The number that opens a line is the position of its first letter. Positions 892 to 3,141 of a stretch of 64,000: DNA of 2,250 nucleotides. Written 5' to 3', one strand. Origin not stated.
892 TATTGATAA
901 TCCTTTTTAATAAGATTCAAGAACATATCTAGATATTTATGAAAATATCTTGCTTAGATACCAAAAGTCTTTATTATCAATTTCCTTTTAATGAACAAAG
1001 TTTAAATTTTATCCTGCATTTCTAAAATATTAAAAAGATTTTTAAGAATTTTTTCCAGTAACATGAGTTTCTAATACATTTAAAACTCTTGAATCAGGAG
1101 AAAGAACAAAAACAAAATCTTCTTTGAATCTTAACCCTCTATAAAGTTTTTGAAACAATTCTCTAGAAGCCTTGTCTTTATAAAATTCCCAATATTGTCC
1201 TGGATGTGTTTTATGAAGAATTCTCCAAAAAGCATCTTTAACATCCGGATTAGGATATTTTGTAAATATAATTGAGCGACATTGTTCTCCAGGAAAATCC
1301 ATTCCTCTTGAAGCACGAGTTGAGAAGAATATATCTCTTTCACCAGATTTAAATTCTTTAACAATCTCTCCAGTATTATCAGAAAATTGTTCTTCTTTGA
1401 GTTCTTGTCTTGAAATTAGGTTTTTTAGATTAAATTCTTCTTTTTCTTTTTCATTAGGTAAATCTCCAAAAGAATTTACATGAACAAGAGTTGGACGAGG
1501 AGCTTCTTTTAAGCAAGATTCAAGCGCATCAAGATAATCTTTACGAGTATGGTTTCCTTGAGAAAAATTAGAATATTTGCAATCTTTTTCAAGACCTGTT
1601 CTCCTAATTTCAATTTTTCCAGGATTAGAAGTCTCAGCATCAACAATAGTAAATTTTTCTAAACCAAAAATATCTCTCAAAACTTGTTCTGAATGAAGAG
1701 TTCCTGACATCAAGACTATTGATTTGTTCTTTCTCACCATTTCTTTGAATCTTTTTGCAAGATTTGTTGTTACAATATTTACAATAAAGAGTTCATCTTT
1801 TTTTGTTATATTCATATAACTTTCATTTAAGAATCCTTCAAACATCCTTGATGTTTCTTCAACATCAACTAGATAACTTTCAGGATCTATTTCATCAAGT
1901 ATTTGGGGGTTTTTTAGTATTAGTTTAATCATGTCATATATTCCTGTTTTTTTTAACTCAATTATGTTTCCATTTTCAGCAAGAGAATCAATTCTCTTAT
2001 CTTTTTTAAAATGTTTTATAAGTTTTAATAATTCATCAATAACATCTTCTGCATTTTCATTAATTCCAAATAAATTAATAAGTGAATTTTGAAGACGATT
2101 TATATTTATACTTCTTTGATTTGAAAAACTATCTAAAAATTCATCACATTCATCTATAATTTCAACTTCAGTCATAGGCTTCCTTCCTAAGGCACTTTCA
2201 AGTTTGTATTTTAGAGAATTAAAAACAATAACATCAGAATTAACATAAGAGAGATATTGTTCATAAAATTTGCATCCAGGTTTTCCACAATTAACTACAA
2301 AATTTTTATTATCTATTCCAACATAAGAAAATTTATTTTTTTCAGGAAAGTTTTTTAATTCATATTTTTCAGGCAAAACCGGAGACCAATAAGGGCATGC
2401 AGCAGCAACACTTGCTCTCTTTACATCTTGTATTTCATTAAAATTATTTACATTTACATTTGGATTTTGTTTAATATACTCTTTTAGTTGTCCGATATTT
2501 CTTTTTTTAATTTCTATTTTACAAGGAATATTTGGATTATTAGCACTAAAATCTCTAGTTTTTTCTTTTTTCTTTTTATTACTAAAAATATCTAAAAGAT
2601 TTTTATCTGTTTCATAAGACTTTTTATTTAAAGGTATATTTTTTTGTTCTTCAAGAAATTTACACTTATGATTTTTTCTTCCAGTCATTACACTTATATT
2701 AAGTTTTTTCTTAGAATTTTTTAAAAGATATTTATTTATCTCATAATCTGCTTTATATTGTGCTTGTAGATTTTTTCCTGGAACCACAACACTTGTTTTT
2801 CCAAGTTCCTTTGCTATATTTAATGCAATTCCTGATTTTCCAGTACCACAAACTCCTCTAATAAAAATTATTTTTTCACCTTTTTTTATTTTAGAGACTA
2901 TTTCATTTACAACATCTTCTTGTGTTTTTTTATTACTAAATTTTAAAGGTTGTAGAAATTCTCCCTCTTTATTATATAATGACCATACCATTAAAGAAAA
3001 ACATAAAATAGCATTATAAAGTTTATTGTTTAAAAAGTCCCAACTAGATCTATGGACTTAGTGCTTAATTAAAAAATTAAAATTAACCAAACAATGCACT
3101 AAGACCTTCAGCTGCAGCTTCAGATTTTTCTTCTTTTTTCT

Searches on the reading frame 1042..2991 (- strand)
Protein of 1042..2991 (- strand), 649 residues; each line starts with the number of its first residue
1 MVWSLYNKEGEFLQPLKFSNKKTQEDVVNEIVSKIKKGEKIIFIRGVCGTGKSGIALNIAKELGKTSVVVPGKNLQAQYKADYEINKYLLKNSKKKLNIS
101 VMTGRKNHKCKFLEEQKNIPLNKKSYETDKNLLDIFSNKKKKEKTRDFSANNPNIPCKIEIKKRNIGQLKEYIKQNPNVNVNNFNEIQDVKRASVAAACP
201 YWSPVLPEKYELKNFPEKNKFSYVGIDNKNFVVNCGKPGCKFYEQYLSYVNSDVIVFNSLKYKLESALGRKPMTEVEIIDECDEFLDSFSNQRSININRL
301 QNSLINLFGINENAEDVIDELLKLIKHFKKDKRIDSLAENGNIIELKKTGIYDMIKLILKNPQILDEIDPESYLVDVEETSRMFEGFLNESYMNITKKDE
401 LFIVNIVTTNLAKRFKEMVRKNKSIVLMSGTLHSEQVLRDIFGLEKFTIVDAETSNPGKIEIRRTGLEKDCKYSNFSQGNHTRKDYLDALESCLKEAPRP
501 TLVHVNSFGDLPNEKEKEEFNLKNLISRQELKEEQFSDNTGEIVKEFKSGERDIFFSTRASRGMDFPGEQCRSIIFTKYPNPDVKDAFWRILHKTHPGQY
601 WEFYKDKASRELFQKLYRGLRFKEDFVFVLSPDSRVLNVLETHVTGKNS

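Call 43: search_protein_families(library=pfam, proteins=[window:1042-2991:-], max_evalue=0.00001)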
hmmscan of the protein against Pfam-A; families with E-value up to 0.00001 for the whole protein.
window:1042-2991:- (649 aa): 2 families
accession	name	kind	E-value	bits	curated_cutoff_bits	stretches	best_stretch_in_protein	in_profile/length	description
PF13307.12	Helicase_C_2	-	1e-12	48.9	25.3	1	492-638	3-156/170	Helicase C-terminal domain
PF04851.21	ResIII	-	6.3e-08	33.1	22.5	1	21-115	5-96/164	Type III restriction enzyme, res subunit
